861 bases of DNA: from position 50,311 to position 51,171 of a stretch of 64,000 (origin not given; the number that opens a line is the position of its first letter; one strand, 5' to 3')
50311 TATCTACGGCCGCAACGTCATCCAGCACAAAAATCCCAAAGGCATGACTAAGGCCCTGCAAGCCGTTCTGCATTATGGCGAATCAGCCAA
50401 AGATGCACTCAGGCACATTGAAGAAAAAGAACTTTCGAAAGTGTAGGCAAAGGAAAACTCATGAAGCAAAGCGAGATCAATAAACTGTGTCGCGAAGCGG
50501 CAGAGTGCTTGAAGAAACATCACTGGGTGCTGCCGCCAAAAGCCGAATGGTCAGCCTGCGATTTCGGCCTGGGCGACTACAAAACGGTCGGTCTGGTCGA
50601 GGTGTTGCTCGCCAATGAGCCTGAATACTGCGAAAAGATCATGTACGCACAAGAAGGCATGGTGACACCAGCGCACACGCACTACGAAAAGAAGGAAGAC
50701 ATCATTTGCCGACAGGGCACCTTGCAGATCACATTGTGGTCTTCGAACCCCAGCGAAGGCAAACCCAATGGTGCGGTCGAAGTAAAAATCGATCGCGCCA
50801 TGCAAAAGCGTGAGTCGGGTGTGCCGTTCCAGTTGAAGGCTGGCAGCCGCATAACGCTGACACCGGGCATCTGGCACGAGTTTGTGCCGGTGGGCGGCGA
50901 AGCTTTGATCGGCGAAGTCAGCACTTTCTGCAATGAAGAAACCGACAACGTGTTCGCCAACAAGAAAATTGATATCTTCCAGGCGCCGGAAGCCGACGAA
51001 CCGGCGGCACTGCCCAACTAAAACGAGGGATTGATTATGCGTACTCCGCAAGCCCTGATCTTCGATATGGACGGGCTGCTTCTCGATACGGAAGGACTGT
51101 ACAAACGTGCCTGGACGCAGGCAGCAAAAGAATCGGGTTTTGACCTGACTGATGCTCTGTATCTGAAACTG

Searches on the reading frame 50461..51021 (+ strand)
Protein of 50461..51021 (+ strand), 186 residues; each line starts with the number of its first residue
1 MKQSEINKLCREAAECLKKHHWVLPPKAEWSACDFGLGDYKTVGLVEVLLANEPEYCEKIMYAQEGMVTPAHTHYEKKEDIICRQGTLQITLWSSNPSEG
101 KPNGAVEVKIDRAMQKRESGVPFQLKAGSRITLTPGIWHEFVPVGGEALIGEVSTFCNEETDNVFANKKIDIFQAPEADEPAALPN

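Call 64: search_protein_families(library=pfam, proteins=[window:50461-51021:+], max_evalue=0.00001)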
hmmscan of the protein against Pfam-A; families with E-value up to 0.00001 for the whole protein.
window:50461-51021:+ (186 aa): 1 family
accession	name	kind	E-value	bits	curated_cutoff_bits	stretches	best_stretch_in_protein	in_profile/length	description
PF07385.18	Lyx_isomer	-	7.6e-40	136.9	20.8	1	30-182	52-214/222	D-lyxose isomerase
